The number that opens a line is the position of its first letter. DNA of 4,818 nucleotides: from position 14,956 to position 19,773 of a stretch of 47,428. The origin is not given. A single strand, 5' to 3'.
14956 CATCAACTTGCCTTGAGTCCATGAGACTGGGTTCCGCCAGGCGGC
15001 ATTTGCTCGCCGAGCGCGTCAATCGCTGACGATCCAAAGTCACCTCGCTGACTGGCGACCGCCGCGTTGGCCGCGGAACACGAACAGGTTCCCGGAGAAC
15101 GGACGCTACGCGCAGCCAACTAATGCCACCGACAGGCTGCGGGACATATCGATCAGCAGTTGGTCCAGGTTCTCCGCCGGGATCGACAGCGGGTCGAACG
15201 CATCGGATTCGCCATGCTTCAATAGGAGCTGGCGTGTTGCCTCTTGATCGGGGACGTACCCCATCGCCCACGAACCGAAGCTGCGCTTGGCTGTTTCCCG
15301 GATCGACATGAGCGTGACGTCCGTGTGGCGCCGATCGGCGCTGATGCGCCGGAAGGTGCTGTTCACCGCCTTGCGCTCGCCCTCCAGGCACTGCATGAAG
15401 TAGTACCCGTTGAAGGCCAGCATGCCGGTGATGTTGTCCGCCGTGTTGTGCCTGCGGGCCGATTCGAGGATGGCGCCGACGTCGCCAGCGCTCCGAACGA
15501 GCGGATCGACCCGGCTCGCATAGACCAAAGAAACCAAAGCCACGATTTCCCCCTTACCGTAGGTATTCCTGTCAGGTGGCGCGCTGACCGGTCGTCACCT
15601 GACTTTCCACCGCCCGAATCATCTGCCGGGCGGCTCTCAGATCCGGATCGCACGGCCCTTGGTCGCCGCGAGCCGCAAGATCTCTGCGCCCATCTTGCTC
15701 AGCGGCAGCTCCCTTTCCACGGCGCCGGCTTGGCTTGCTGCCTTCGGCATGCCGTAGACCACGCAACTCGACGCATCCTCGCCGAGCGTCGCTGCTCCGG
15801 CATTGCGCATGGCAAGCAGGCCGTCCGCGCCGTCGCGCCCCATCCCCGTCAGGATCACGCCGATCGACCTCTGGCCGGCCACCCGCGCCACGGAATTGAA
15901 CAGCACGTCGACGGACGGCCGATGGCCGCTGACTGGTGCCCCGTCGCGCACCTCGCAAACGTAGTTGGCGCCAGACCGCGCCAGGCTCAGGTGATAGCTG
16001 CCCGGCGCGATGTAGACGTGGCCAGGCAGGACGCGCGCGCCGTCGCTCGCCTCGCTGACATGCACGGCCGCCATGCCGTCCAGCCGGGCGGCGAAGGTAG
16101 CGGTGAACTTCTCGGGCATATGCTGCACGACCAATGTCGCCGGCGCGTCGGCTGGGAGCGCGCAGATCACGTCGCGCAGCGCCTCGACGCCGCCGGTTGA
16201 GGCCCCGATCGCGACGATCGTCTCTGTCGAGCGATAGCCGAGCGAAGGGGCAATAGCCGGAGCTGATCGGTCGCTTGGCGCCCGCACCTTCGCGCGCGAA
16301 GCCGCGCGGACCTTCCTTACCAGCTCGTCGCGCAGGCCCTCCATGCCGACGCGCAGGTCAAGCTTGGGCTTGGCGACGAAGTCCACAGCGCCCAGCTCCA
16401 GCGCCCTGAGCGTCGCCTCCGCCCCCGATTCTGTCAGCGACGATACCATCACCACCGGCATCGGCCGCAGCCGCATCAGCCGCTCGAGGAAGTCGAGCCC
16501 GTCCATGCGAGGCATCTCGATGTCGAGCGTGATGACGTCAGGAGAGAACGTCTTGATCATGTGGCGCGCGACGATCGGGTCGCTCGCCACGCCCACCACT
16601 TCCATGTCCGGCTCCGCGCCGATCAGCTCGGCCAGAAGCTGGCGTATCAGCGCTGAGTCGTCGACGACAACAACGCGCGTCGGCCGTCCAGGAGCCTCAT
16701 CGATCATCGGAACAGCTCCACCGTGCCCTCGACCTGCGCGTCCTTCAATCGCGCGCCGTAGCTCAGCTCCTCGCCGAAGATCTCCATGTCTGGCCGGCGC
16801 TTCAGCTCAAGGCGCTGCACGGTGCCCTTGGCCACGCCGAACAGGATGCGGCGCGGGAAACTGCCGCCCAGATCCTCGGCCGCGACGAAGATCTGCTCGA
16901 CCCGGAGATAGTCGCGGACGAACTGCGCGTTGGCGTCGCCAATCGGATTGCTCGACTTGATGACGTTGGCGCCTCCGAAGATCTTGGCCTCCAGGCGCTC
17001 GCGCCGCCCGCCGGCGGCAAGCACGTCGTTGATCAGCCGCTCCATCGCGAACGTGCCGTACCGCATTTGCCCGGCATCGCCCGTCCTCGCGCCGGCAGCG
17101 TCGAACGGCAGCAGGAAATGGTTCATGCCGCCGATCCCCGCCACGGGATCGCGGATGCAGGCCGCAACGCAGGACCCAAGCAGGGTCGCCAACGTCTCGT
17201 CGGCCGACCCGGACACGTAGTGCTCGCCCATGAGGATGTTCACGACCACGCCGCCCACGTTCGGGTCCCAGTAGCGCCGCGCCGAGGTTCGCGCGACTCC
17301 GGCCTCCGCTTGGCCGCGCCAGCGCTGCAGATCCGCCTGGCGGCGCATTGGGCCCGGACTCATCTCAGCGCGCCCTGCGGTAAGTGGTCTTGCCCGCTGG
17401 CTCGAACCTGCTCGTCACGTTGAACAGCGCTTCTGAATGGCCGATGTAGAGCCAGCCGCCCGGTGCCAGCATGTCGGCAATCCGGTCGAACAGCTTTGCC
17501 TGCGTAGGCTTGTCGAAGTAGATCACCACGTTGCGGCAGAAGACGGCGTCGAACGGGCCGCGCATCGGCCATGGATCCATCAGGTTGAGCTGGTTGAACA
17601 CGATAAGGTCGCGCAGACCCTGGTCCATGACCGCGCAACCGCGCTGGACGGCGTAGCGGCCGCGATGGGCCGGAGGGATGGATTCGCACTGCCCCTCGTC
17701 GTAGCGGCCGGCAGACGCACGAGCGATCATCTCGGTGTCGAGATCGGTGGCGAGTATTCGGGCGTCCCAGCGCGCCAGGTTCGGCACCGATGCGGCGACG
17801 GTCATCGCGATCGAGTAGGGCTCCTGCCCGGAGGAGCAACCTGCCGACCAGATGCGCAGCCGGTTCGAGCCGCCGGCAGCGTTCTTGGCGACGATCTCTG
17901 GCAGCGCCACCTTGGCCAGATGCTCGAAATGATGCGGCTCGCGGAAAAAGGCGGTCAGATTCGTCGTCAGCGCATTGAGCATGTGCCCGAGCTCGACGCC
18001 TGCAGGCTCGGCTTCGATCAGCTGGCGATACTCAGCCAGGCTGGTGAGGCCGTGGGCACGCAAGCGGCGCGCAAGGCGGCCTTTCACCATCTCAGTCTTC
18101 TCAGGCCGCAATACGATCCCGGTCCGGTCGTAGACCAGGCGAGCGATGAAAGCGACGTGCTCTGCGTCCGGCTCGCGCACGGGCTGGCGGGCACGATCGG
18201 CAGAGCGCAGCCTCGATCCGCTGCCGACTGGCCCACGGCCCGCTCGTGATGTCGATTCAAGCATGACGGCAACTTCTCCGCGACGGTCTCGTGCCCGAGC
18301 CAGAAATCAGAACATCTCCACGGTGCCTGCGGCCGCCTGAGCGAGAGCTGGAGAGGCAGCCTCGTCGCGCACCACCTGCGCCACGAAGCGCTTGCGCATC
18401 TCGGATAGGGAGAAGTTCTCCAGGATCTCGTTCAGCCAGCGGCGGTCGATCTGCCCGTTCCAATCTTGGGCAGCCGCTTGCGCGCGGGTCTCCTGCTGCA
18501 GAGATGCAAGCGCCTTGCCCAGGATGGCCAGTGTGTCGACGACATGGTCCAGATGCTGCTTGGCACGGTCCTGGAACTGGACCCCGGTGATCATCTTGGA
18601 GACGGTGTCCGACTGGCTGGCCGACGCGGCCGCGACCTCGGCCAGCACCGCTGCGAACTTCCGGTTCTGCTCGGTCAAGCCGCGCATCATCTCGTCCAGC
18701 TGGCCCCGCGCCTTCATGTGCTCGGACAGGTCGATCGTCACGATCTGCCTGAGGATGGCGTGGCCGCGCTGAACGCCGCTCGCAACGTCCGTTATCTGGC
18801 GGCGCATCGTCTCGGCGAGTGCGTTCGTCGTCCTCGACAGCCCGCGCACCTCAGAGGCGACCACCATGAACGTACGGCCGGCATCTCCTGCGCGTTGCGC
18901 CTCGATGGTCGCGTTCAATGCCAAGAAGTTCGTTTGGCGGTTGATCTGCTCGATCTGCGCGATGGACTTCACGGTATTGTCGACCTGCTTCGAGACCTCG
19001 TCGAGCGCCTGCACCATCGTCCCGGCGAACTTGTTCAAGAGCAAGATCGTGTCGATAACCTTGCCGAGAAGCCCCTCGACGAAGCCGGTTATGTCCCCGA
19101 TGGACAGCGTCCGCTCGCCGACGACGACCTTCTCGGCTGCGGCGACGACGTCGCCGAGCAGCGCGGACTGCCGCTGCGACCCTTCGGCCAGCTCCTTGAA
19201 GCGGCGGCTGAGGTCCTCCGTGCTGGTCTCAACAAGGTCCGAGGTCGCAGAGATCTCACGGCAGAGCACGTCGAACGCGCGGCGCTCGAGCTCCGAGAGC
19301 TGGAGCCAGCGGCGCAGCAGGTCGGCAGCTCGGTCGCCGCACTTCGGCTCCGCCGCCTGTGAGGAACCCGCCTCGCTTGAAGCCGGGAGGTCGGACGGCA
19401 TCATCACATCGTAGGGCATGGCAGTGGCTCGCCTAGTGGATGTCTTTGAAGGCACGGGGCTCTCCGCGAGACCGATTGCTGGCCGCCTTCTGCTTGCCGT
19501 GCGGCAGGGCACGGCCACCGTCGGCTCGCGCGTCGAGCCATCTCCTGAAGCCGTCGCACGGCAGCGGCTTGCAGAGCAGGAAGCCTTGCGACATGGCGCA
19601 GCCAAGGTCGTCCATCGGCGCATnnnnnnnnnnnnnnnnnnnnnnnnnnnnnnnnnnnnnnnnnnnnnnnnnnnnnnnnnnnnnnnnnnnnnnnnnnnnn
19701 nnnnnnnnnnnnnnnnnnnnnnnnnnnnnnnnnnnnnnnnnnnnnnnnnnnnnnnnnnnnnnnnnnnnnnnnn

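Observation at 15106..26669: A short BLUF photoreceptor sits at the end of a complete, all-cytoplasmic Che cluster that also contains an EAL-like gene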

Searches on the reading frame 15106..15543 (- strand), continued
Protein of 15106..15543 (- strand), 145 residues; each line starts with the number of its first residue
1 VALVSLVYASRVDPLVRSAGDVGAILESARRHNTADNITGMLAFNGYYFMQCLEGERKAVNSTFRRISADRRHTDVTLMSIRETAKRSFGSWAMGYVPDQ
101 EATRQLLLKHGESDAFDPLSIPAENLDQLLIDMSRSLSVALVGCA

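Call 90: find_encoding_contigs(protein=P0007, flank=10000, max_places=3)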
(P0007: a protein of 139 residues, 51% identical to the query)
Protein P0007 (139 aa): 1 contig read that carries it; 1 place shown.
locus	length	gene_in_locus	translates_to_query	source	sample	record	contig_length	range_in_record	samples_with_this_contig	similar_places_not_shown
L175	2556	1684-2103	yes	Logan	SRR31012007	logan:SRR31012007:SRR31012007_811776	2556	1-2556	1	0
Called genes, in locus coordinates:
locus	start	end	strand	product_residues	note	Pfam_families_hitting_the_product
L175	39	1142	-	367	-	PF25917:BSH_RND (weak), PF25973:BSH_CzcB, PF25944:Beta-barrel_RND (weak), PF25954:Beta-barrel_RND_2, PF25967:RND-MFP_C, PF25989:YknX_C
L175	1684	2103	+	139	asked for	PF04940:BLUF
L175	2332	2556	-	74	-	?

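Call 96: predict_structure(alignment_id=A1)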
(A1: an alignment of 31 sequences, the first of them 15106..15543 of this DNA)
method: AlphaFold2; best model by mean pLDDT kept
length: 145 residues; sequences in the alignment: 31
mean_pLDDT: 86.4   pTM: 0.81
mean pLDDT of the five models: 86.4, 85.5, 85.0, 83.2, 82.8
residues with pLDDT >= 90: 76; 70-90: 60; 50-70: 5; < 50: 4
segments of 3 or more residues with pLDDT < 50: 142-145
pLDDT, mean of each block of 10 residues (from residue 1): 92 80 88 94 89 96 94 94 93 85 80 82 89 76 40
secondary structure, 60 per line:
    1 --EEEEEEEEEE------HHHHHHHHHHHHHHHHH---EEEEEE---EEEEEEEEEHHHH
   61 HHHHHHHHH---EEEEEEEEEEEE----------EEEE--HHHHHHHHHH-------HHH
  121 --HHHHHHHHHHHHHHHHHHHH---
elements in order: E3-12 H19-35 E39-44 E48-56 H57-69 E73-84 E95-98 H101-110 H123-142

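Call 99: fold_search(model_id=the predicted structure, library=pdb)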
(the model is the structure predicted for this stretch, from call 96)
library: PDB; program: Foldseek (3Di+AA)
matches with E <= 10: 1340; with E <= 0.001: 96
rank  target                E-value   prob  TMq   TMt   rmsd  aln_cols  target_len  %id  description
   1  1x0p_B                5.3e-15  1.00  0.85  0.89   1.6       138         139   31  Structure of a cyanobacterial BLUF protein, Tll0078 (released 2005-06-07)
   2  1x0p_E                5.7e-15  1.00  0.85  0.87   1.8       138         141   31  Structure of a cyanobacterial BLUF protein, Tll0078 (released 2005-06-07)
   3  1x0p_H                6.9e-15  1.00  0.85  0.89   1.6       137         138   31  Structure of a cyanobacterial BLUF protein, Tll0078 (released 2005-06-07)
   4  8i98_E                7.8e-15  1.00  0.86  0.88   1.8       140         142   31  Crystal structure of TePixD Y8F (released 2023-09-20)
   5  8i98_H                7.8e-15  1.00  0.86  0.88   1.8       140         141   30  Crystal structure of TePixD Y8F (released 2023-09-20)
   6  2hfn_B                7.8e-15  1.00  0.83  0.86   2.1       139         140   33  Crystal Structures of the Synechocystis Photoreceptor Slr1694 Reveal Distinct Structural States Related to Signaling (released 2006-12-19)
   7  8i98_F                8.8e-15  1.00  0.86  0.87   1.8       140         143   31  Crystal structure of TePixD Y8F (released 2023-09-20)
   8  1x0p_A                1.1e-14  1.00  0.84  0.86   1.6       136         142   31  Structure of a cyanobacterial BLUF protein, Tll0078 (released 2005-06-07)
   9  8i98_A                1.6e-14  1.00  0.85  0.88   1.9       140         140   31  Crystal structure of TePixD Y8F (released 2023-09-20)
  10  2hfo_G                2.0e-14  1.00  0.85  0.88   1.7       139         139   32  Crystal Structures of the Synechocystis Photoreceptor Slr1694 Reveal Distinct Structural States Related to Signaling (released 2006-12-19)
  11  8i98_B                2.5e-14  1.00  0.86  0.88   1.8       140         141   30  Crystal structure of TePixD Y8F (released 2023-09-20)
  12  8i98_P                2.5e-14  1.00  0.85  0.87   1.8       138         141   30  Crystal structure of TePixD Y8F (released 2023-09-20)
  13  2hfo_A                2.5e-14  1.00  0.84  0.81   2.0       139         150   33  Crystal Structures of the Synechocystis Photoreceptor Slr1694 Reveal Distinct Structural States Related to Signaling (released 2006-12-19)
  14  8i98_R                2.8e-14  1.00  0.85  0.88   1.8       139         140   31  Crystal structure of TePixD Y8F (released 2023-09-20)
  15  2hfo_E                3.4e-14  1.00  0.84  0.86   2.1       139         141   33  Crystal Structures of the Synechocystis Photoreceptor Slr1694 Reveal Distinct Structural States Related to Signaling (released 2006-12-19)
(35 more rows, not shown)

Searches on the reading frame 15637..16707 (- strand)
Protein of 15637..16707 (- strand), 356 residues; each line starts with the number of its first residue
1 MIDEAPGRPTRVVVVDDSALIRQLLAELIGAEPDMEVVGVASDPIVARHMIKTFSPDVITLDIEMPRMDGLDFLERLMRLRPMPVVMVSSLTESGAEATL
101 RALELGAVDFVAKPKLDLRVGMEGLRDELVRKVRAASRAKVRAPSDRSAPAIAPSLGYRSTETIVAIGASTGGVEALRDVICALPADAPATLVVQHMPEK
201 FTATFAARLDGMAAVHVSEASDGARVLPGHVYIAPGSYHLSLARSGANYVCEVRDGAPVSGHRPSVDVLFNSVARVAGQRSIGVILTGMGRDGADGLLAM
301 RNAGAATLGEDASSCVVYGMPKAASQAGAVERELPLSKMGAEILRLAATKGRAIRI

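Call 4: search_protein_families(library=pfam, proteins=[window:15637-16707:-], max_evalue=0.01)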
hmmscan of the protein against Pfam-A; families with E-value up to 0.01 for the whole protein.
window:15637-16707:- (356 aa): 2 families
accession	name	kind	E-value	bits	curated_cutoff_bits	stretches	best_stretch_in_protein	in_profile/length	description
PF01339.22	CheB_methylest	-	9e-64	214.8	24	1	165-343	1-174/174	CheB methylesterase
PF00072.30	Response_reg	-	9.6e-23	80.9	30.2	1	12-114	1-100/111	Response regulator receiver domain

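Call 15: find_related_loci(query=window:15637-16707:-, collection=genome_contigs, flank=10000)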
Query window:15637-16707:- (356 aa) in genome_contigs; peptide patterns used: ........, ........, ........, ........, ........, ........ (x = any residue, [..] = any of these).
600 stretches matched a pattern (row limit reached: there are more); 589 encode a relative of the query (tblastn E <= 1e-3); the best 80 are kept; 80 distinct loci.
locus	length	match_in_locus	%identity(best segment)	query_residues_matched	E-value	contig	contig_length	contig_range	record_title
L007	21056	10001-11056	60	8-356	3e-138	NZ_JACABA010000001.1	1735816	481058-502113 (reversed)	MAG: Rhodopseudomonas sp. isolate Cfx3-05 MAG05_1, whole genome shotgun sequence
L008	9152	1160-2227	57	3-356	3e-134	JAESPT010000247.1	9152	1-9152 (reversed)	MAG: Sneathiella sp. isolate NORP203 MHASMcontig_235377, whole genome shotgun sequence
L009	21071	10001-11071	54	8-356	1e-125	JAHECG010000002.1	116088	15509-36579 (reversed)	MAG: Betaproteobacteria bacterium isolate Ww164 NODE_164_length_116088_cov_12.380738, whole genome shotgun sequence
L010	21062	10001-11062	56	8-351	3e-125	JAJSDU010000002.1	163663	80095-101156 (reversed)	MAG: Nitrosomonas sp. isolate slu-bin5 NODE_2_length_163663_cov_7.010979, whole genome shotgun sequence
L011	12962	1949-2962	57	11-344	1e-123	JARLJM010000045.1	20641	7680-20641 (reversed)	MAG: Parasulfuritortus sp. isolate MAG_CA184 MetaCoAG_Bin_184_sub_Anoxic_k141_274322, whole genome shotgun sequence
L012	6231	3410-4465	55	11-356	2e-123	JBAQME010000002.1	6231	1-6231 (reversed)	MAG: Methylotenera sp. isolate MFD12022_ilm_asm_bin7 k127_7896, whole genome shotgun sequence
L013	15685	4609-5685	53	11-353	1e-122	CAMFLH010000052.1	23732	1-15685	MAG: uncultured Uliginosibacterium sp. isolate SRR12456162_bin.5_metaWRAP_v1.3_MAG genome assembly, contig: ERZ12289962.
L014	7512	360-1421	55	11-356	7e-123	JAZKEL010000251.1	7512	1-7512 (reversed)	MAG: Pseudomonadota bacterium isolate DC_HB_02_SPN181219-bin029 DCHB02SPN_B029_0_000000000251, whole genome shotgun sequ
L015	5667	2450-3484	57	11-346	1e-122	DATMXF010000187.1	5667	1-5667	MAG TPA_asm: Patescibacteria group bacterium isolate SMAG_U13113 k141_128914, whole genome shotgun sequence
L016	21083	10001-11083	53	11-353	1e-121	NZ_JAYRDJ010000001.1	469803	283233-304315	MAG: Niveibacterium sp. isolate SH_SHASGE1bin.34 NODE_15_length_469803_cov_2.477708, whole genome shotgun sequence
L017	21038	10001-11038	52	11-356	6e-118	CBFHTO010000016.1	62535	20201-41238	MAG: Glaciecola sp. isolate Co_bin_144_indper genome assembly, contig: Co_bin_144_indper_c16, whole genome shotgun seque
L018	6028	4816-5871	54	11-344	5e-116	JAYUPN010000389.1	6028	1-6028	MAG: Rubrivivax sp. isolate GL109_DN_concoct_176 GL109_DN_concoct_176_388, whole genome shotgun sequence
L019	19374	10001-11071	49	11-347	3e-113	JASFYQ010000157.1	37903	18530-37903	MAG: Pseudomonadota bacterium isolate MAY_MAG_00003 ALL_000000000659, whole genome shotgun sequence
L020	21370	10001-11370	52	8-350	9e-111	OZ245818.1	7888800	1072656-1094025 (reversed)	MAG: Hoeflea sp. isolate 46c4322e-39e3-4f6d-b306-f099e3b1c066 genome assembly, chromosome: 1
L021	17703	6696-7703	53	11-347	1e-110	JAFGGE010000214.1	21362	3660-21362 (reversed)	MAG: Sedimentisphaerales bacterium isolate Zod_Metabat.1370 k87_8803829, whole genome shotgun sequence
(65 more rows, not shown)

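Call 20: find_encoding_contigs(protein=window:15637-16707:-, flank=10000, max_places=6)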
Protein window:15637-16707:- (356 aa): no gene with exactly this product is on record in the collection.

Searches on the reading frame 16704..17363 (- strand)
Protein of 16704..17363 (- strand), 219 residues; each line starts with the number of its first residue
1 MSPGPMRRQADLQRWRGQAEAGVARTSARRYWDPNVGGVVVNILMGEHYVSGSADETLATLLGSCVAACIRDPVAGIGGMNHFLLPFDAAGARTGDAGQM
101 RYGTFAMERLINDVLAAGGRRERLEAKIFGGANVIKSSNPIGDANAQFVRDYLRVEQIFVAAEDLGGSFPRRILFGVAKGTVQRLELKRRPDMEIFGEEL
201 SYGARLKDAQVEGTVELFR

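Call 4: search_protein_families(library=pfam, proteins=[window:16704-17363:-], max_evalue=0.01)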
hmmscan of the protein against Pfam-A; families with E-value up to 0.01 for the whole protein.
window:16704-17363:- (219 aa): 1 family
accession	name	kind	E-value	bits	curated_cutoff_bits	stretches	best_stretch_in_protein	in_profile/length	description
PF03975.18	CheD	-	1.7e-25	89.7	25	1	84-183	1-105/108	CheD chemotactic sensory transduction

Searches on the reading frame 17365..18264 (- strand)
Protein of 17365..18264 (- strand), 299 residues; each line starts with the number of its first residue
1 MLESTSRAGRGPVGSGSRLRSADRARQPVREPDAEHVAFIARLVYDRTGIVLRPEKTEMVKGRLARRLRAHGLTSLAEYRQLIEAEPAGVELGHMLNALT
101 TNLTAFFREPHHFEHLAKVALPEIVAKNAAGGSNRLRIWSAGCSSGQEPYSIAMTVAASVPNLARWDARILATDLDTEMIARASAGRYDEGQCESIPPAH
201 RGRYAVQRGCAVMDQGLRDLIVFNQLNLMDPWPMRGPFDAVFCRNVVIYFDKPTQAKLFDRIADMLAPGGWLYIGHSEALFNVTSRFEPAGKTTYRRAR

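Call 4: search_protein_families(library=pfam, proteins=[window:17365-18264:-], max_evalue=0.01)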
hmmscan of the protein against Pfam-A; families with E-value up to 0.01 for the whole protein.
window:17365-18264:- (299 aa): 6 families
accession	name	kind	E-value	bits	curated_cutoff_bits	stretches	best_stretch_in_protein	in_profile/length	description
PF01739.24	CheR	-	7e-63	212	27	1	102-295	1-194/195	CheR methyltransferase, SAM binding domain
PF03705.20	CheR_N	-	1.8e-15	56.8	27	1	38-87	4-53/53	CheR methyltransferase, all-alpha domain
PF13649.12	Methyltransf_25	-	5.5e-07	30.6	27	1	223-270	50-97/97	Methyltransferase domain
PF08241.18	Methyltransf_11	-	8.4e-07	30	21.2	1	223-274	46-95/95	Methyltransferase domain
PF08242.18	Methyltransf_12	-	7e-06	27.1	30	1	222-272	52-98/98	Methyltransferase domain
PF13489.12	Methyltransf_23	-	7.5e-06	26.2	27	1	164-276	41-118/164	Methyltransferase domain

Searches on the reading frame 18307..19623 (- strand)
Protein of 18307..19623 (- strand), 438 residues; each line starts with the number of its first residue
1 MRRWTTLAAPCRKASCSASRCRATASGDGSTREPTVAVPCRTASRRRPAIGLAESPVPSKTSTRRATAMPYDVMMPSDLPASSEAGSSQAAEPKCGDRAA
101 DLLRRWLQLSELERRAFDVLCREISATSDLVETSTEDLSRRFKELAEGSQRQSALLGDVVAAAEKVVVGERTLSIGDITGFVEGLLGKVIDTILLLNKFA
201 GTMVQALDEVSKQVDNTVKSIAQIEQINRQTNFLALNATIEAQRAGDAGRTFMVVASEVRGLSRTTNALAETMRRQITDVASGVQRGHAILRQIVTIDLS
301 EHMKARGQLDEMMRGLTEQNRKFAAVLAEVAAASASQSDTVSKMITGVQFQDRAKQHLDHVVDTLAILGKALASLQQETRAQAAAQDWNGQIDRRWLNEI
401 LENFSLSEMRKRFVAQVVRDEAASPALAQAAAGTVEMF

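Call 4: search_protein_families(library=pfam, proteins=[window:18307-19623:-], max_evalue=0.01)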
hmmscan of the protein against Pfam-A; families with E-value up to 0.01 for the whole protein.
window:18307-19623:- (438 aa): 1 family
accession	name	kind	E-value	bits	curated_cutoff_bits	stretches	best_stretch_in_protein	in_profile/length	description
PF00015.26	MCPsignal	-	3.1e-23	82.9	34.6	1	202-349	20-166/172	Methyl-accepting chemotaxis protein (MCP) signalling domain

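Call 31: search_protein_families(library=pfam, proteins=[window:18307-19419:-], max_evalue=1)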
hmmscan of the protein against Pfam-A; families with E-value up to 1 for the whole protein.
window:18307-19419:- (370 aa): 7 families
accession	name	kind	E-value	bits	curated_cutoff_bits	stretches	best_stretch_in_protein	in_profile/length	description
PF00015.26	MCPsignal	-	1.9e-23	83.6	34.6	1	134-281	20-166/172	Methyl-accepting chemotaxis protein (MCP) signalling domain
PF06103.16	DUF948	-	0.016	15.8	37.2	0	134-163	37-67/89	Bacterial protein of unknown function (DUF948)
PF23534.1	Microp_apicomplexa_20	-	0.2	12.2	27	1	88-127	11-45/79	Apicomplexa microprotein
PF10152.14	CCDC53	-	0.23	12.3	24.6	0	121-153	5-37/147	Subunit CCDC53 of WASH complex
PF06013.18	WXG100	-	0.35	11.6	27.3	1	127-158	55-86/86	Proteins of 100 residues with WXG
PF04100.18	Vps53_N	-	0.41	10.1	26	1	210-309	27-125/372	Vps53, N-terminal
PF01997.21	Translin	-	0.48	10.8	25.9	1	238-334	3-85/205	Translin family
